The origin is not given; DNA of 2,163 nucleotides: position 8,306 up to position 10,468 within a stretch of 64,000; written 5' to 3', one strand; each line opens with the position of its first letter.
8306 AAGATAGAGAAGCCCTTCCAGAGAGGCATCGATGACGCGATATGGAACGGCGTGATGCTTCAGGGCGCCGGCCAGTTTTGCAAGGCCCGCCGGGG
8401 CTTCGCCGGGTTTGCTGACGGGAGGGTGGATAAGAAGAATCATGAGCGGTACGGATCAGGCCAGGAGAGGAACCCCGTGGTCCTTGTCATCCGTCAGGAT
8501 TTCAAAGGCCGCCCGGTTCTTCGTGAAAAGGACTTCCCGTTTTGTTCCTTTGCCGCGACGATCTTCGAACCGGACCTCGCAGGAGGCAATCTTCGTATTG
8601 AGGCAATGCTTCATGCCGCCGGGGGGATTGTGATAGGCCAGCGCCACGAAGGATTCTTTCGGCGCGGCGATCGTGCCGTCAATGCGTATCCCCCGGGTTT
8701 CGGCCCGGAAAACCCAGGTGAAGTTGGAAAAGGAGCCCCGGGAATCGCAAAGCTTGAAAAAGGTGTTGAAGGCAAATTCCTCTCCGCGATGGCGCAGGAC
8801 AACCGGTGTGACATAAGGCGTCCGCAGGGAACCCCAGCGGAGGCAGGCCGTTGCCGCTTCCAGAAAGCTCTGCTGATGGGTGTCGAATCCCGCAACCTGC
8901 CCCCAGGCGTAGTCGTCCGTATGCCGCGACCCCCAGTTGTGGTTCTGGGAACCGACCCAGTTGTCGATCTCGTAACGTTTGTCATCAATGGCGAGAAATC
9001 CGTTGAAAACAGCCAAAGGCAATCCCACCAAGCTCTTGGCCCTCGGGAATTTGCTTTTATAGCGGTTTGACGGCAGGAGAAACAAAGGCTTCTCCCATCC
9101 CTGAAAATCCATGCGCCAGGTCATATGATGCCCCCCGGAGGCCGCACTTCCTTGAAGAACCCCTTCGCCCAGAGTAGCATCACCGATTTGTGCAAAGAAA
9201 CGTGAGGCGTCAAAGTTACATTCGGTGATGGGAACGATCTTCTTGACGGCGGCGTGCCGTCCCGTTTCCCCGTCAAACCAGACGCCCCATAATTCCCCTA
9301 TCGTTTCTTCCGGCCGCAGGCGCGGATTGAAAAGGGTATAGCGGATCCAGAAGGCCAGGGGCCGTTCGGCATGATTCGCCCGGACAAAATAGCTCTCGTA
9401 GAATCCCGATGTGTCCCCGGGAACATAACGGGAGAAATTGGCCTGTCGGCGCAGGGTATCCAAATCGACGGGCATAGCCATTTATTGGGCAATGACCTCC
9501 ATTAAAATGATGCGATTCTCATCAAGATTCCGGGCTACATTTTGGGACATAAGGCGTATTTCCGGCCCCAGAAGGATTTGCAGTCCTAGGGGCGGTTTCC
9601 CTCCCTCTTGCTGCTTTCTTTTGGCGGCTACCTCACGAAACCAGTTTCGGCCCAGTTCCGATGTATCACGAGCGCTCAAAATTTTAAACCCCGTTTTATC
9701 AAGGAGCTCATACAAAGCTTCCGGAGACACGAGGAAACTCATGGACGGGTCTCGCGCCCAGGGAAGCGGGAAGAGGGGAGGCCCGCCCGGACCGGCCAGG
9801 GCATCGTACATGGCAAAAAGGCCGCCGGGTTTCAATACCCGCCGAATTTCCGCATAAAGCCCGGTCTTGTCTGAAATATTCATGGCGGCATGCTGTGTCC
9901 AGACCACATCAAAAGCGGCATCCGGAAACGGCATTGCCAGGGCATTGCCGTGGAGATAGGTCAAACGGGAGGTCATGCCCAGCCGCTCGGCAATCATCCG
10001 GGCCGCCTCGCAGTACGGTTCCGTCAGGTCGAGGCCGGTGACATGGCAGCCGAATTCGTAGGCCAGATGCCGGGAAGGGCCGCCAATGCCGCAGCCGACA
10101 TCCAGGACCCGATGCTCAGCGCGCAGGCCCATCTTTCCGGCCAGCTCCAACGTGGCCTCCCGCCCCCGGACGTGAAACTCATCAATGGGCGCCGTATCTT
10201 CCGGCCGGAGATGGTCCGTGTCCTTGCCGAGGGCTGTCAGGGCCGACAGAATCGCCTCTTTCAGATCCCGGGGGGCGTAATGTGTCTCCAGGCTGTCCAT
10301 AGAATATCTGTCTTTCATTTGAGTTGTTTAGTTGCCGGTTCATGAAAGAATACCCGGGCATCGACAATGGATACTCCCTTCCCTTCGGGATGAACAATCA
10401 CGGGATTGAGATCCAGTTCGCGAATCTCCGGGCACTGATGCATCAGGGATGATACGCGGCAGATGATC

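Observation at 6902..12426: Translationally coupled operon pairing a tocopherol-cyclase-like protein with a gamma-TMT-like methyltransferase, a B12-radical-SAM enzyme and an NDP-forming acyl-CoA synthetase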

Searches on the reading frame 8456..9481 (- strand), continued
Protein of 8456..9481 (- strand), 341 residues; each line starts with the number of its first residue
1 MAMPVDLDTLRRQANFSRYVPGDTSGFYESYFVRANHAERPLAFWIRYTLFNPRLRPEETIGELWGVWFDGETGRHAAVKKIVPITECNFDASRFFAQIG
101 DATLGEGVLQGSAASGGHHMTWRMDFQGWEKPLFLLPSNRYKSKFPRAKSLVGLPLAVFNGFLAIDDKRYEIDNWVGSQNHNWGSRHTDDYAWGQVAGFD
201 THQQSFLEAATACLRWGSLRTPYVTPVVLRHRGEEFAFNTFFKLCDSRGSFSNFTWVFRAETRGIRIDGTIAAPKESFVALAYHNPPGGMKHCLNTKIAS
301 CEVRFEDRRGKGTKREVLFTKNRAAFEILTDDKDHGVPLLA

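Call 88: search_protein_families(library=pfam, proteins=[L086:3031-4488:-, L086:4608-5336:+, L086:5349-6296:+, L086:6814-8397:+, L086:8473-9144:+, L086:11038-11592:+, L086:11713-12516:+, L086:12558-13364:+, L086:13467-13982:+, L086:15318-17573:-], max_evalue=0.00001)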
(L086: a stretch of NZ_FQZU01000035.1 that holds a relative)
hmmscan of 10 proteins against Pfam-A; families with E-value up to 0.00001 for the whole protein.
L086:3031-4488:- (485 aa): 4 families
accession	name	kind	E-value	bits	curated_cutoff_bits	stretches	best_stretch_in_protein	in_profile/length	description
PF00441.29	Acyl-CoA_dh_1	-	3.8e-23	82.7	22.4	2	275-354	1-80/150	Acyl-CoA dehydrogenase, C-terminal domain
PF02770.24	Acyl-CoA_dh_M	-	1.2e-16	61.1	33.3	1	161-263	2-97/97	Acyl-CoA dehydrogenase, middle domain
PF02771.21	Acyl-CoA_dh_N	-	5.6e-12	46.5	22.9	1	39-122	5-82/113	Acyl-CoA dehydrogenase, N-terminal domain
PF08028.16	Acyl-CoA_dh_2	-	1.5e-07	32.2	22.7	0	295-347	6-60/134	Acyl-CoA dehydrogenase, C-terminal domain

L086:4608-5336:+ (242 aa): 1 family
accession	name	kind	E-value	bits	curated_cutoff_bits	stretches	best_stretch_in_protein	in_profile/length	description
PF01135.25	PCMT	-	1.2e-63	215.2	20.3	1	37-237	4-208/210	Protein-L-isoaspartate(D-aspartate) O-methyltransferase (PCMT)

L086:5349-6296:+ (315 aa): 1 family
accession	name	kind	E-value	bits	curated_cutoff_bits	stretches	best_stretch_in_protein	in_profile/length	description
PF01557.24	FAA_hydrolase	-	1e-75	254.5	23.9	1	108-312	1-213/214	Fumarylacetoacetate (FAA) hydrolase C-terminal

L086:6814-8397:+ (527 aa): 2 families
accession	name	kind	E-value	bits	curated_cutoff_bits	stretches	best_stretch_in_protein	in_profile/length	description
PF00501.34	AMP-binding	-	2.8e-77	260.5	29.9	1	15-386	2-384/384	AMP-binding enzyme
PF13193.12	AMP-binding_C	-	1.5e-17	64.7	24.5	1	437-512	1-76/76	AMP-binding enzyme C-terminal domain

L086:8473-9144:+ (223 aa): 0 families

L086:11038-11592:+ (184 aa): 3 families
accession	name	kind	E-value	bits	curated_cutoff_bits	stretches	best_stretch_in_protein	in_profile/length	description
PF08242.18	Methyltransf_12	-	1.9e-07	32.1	30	1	62-136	1-81/98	Methyltransferase domain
PF13649.12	Methyltransf_25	-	1.5e-06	29.2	27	1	62-147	2-96/97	Methyltransferase domain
PF06325.19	PrmA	-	6.9e-06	26.2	22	1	50-150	155-256/296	Ribosomal protein L11 methyltransferase (PrmA)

L086:11713-12516:+ (267 aa): 2 families
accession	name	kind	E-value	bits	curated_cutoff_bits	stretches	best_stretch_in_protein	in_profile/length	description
PF00378.25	ECH_1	-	1.6e-58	198.4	27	1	10-266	2-250/251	Enoyl-CoA hydratase/isomerase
PF16113.10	ECH_2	-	8e-25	88.5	27.2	1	15-205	2-187/335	Enoyl-CoA hydratase/isomerase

L086:12558-13364:+ (268 aa): 0 families

L086:13467-13982:+ (171 aa): 0 families

L086:15318-17573:- (751 aa): 9 families
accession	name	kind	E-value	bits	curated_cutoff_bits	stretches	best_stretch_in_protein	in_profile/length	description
PF16921.10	Tex_YqgF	-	3.4e-47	160.4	27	1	317-439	1-125/126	Tex protein YqgF-like domain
PF22706.1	Tex_central_region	-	3.4e-41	141.6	27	1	133-301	1-178/178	Tex central region-like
PF12836.13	HHH_3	-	9.9e-29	99.7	27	1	480-544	1-65/65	Helix-hairpin-helix motif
PF09371.15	Tex_N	-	5.2e-26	90.6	32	1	6-77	4-75/75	Tex-like protein N-terminal domain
PF17674.7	HHH_9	-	2.9e-25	89.4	23.1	1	550-619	1-70/70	HHH domain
PF00575.29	S1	-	6e-22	78.2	22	1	637-709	2-74/74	S1 RNA binding domain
PF14635.12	HHH_7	-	1e-08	35.9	27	1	453-546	5-104/104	Helix-hairpin-helix motif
PF23459.1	S1_RRP5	-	1.2e-08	35.8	27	1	637-707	1-71/72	RRP5 S1 domain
PF14639.11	YqgF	-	7.9e-07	29.4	35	1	333-447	24-147/150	Holliday-junction resolvase-like of SPT6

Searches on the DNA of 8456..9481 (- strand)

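Call 86: search_rna_families(sources=[L175, L176, L005, L010, L011, L016, L055], threshold=gathering)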
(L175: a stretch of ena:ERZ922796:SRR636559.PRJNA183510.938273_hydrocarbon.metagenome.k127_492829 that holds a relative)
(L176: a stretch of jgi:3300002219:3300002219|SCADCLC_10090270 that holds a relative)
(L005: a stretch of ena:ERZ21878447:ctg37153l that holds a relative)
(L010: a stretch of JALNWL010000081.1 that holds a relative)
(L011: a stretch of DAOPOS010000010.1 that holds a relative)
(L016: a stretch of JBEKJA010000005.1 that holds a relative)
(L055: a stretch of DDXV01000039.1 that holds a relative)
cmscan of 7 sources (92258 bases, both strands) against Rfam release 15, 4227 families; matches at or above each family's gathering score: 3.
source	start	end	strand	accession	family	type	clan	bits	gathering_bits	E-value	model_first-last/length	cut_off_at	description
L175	4017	4185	+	RF00174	Cobalamin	Cis-reg; riboswitch;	CL00101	72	31.5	1.3e-15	1-189/189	no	Cobalamin riboswitch aptamer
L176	3995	4170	+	RF00174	Cobalamin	Cis-reg; riboswitch;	CL00101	64.5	31.5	1.8e-13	1-189/189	no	Cobalamin riboswitch aptamer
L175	6047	6170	+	RF00174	Cobalamin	Cis-reg; riboswitch;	CL00101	45.5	31.5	4.7e-08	1-189/189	no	Cobalamin riboswitch aptamer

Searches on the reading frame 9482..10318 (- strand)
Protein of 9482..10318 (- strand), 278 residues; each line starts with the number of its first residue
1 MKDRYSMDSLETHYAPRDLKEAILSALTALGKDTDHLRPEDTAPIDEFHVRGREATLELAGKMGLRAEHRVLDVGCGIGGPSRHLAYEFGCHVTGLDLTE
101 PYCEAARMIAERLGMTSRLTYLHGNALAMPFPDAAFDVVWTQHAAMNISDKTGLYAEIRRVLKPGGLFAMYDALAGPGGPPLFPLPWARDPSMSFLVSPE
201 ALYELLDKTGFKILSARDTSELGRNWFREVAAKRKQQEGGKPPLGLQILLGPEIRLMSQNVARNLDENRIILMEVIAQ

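Call 3: search_protein_families(library=pfam, proteins=[window:9482-10318:-], max_evalue=0.01)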
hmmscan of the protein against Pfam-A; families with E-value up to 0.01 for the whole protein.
window:9482-10318:- (278 aa): 12 families
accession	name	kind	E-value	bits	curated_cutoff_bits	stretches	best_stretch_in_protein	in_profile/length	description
PF08241.18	Methyltransf_11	-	1.8e-23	83.4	21.2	1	72-169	1-94/95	Methyltransferase domain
PF13649.12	Methyltransf_25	-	9.9e-22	77.9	27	1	71-166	1-97/97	Methyltransferase domain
PF13847.12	Methyltransf_31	-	5.9e-18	65.4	27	1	67-172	3-111/145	Methyltransferase domain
PF01209.24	Ubie_methyltran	-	1.8e-13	50.8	20.1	1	63-169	43-150/233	ubiE/COQ5 methyltransferase family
PF08242.18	Methyltransf_12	-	7.6e-12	46.2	30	1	72-168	1-98/98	Methyltransferase domain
PF13489.12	Methyltransf_23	-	1.4e-11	44.8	27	1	55-215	12-163/164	Methyltransferase domain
PF02353.26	CMAS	-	1.5e-05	24.9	27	1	60-119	55-114/273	Mycolic acid cyclopropane synthetase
PF13679.12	Methyltransf_32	-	4.4e-05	23.9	27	1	67-144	25-110/143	Methyltransferase domain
PF05891.18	Methyltransf_PK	-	5e-05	23.4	27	1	62-178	50-167/218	AdoMet dependent proline di-methyltransferase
PF03141.22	Methyltransf_29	-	6.7e-05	22.1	23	1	70-170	120-217/506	Putative S-adenosyl-L-methionine-dependent methyltransferase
PF09445.16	Methyltransf_15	-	0.007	16.4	22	1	70-127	3-59/165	RNA cap guanine-N2 methyltransferase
PF01728.25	FtsJ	-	0.0084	16.5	24.1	0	58-106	11-59/181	FtsJ-like methyltransferase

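Call 5: search_protein_families(library=ncbifam, proteins=[window:9482-10318:-], max_evalue=0.01)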
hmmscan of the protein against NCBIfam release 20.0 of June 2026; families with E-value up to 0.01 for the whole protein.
window:9482-10318:- (278 aa): 42 families (the best 25 are shown)
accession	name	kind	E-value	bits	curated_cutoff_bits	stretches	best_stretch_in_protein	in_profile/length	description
NF045667.1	MTase_DVU1556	equivalog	1.7e-22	80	155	1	52-229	7-178/213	DVU_1556 family methyltransferase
NF041675.1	sarc_dimgly_tmase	equivalog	2e-20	73.9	550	1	63-228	62-228/278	sarcosine/dimethylglycine N-methyltransferase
NF007610.0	PRK10258.1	equivalog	1.7e-14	53.8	342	1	54-170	29-138/251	malonyl-ACP O-methyltransferase BioC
TIGR01934.1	MenG_MenH_UbiE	subfamily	1.7e-14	53.7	158.35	1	61-172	33-143/223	ubiquinone/menaquinone biosynthesis methyltransferase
TIGR02752.1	MenG_heptapren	equivalog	2.4e-14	53.4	419.85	1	50-169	31-148/231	demethylmenaquinone methyltransferase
NF001243.0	PRK00216.1-4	equivalog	2.6e-14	53.2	235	1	61-169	41-150/237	demethylmenaquinone methyltransferase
NF041943.1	GPPMT_Stmyces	equivalog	5.5e-14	52.7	400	1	45-168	54-177/272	geranyl diphosphate 2-C-methyltransferase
NF047649.1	MTase_UXPK_star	exception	3.7e-13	49.2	460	1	67-173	77-184/283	methyltransferase/UXPK-star double selenoprotein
NF001244.0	PRK00216.1-5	equivalog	1e-12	47.9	216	1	63-172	44-155/236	bifunctional demethylmenaquinone methyltransferase/2-methoxy-6-polyprenyl-1,4-benzoquinol methylase UbiE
NF045823.1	PthPhpthDimycoMt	equivalog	1.1e-12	47.7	300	1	69-172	68-168/256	phthiotriol/phenolphthiotriol dimycocerosates methyltransferase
NF041537.1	ArsM_AhpD_UU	exception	1.5e-12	47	510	1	27-173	41-183/345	arsenite methyltransferase/AhpD domain selenoprotein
NF052510.1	methyltran_MpqE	exception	2e-12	47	335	1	63-169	42-150/234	methyl-plastoquinone biosynthesis methyltransferase MpqE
NF040539.1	AST_met_ArsM_2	exception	2.9e-12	47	240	1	68-172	57-165/262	putative arsinothricin biosynthesis methyltransferase ArsM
NF043040.1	corrin_prot_MT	hypoth_equivalog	4.8e-12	45.8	180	1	67-173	41-150/216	corrinoid protein-associated methyltransferase CpaM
NF045825.1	FAmtase_mtf2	equivalog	2.4e-11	43.3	400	1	68-172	59-160/248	fatty-acid O-methyltransferase Mtf2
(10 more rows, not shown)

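Call 48: search_solved_structures(query=window:9482-10318:-, max_evalue=0.0001)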
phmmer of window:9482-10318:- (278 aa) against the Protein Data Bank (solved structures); distinct sequences matched with E-value up to 0.0001: 53.
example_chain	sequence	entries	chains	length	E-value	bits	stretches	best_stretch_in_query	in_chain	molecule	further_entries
6uv6_A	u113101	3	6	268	2.6e-22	82.9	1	39-174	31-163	D-glucose O-methyltransferase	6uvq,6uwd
3bus_A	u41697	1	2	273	8.4e-21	77.9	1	56-173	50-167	Methyltransferase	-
4pne_A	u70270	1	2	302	1.3e-20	77.3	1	65-232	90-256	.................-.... protein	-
5wp5_A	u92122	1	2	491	1.6e-19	73.8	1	51-218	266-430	Phosphomethylethanolamine N-methyltransferase 2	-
8zc8_A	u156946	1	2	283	2.7e-19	73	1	56-211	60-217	MitM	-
21zq_A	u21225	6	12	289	2.8e-19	72.9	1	56-211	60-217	MitM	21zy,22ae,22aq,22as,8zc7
5wp4_A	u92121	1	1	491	8.2e-19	71.4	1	51-220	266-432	Phosphoethanolamine N-methyltransferase 1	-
7v6h_A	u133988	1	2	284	1.2e-16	64.3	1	61-234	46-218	Cyclopropane fatty-acyl-phospholipid synthase-like methyltransferase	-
6uak_A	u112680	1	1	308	4.8e-16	62.3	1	63-173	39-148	SAM dependent methyltransferase LahSB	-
1xxl_A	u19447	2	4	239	4.7e-15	59.1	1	65-181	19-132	YcgJ protein | ycgJ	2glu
4ine_A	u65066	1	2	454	1.7e-14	57.2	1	66-213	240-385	Protein PMT-2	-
2o57_A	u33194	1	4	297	2.9e-14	56.5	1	39-176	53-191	putative sarcosine dimethylglycine methyltransferase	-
5gm1_A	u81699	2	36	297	1.3e-13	54.4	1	65-174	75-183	O-methylransferase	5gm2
4krh_A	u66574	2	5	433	2.1e-13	53.7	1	65-216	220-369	Phosphoethanolamine N-methyltransferase 2 | Phospholethanolamine N-methyltransferase 2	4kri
1ve3_A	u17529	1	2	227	4.2e-12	49.4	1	46-171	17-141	hypothetical protein PH0226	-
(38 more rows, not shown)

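Call 69: find_homologous_proteins(query=window:9482-10318:-, max_evalue=0.001)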
Query window:9482-10318:- (278 aa): 7472 proteins with E <= 0.001 among 8000 candidates; the best 120 are listed.
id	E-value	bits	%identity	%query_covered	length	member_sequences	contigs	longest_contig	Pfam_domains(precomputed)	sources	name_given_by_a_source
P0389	1.1e-180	617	100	98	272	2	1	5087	PF13847.13,PF13489.13,PF02353.27,PF13649.13,PF01209.25,PF08241.19,PF08242.19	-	-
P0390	4.8e-134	464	75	98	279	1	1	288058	PF13847.13,PF13489.13,PF02353.27,PF13649.13,PF01209.25,PF08241.19,PF08242.19,PF05891.19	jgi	-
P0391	1.3e-131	456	75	97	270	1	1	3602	PF13847.13,PF13489.13,PF13649.13,PF01209.25,PF08241.19,PF08242.19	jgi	jgi:ubiquinone/menaquinone biosynthesis C-methylase UbiE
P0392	4.3e-131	455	74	97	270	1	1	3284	PF13847.13,PF13489.13,PF02353.27,PF13649.13,PF01209.25,PF08241.19,PF08242.19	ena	-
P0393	1.7e-129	449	74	98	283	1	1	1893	PF13847.13,PF13489.13,PF02353.27,PF13649.13,PF01209.25,PF08241.19,PF08242.19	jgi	jgi:ubiquinone/menaquinone biosynthesis C-methylase UbiE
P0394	7.1e-127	441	73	97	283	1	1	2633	PF13847.13,PF13489.13,PF13649.13,PF01209.25,PF08241.19,PF08242.19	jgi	jgi:SAM-dependent methyltransferase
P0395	1.4e-114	400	65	97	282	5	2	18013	PF13847.13,PF13489.13,PF02353.27,PF13649.13,PF13679.13,PF01209.25,PF08241.19,PF08242.19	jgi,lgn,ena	-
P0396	4.5e-114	399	65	97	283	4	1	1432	PF13847.13,PF13489.13,PF02353.27,PF13649.13,PF13679.13,PF01209.25,PF08241.19,PF08242.19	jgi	jgi:ubiquinone/menaquinone biosynthesis C-methylase UbiE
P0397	2.9e-112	393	64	97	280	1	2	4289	PF13847.13,PF13489.13,PF02353.27,PF13649.13,PF01209.25,PF08241.19,PF08242.19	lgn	-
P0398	8.1e-112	391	64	97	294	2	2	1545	PF13847.13,PF13489.13,PF02353.27,PF13649.13,PF13679.13,PF01209.25,PF08241.19,PF08242.19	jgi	jgi:ubiquinone/menaquinone biosynthesis C-methylase UbiE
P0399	1.2e-111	391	63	97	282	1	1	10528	PF13847.13,PF13489.13,PF02353.27,PF13649.13,PF01209.25,PF08241.19,PF08242.19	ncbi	-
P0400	3.3e-111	389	64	97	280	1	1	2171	PF13847.13,PF13489.13,PF02353.27,PF13649.13,PF01209.25,PF08241.19,PF08242.19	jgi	jgi:ubiquinone/menaquinone biosynthesis C-methylase UbiE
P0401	1.0e-110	388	62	100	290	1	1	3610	PF13847.13,PF13489.13,PF02353.27,PF13649.13,PF01209.25,PF08241.19,PF08242.19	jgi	jgi:ubiquinone/menaquinone biosynthesis C-methylase UbiE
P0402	1.8e-110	387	63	97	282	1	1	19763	PF13847.13,PF13489.13,PF02353.27,PF13649.13,PF01209.25,PF08241.19,PF08242.19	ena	-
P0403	3.7e-110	386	62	97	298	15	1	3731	PF13847.13,PF13489.13,PF02353.27,PF13649.13,PF01209.25,PF08241.19,PF08242.19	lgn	-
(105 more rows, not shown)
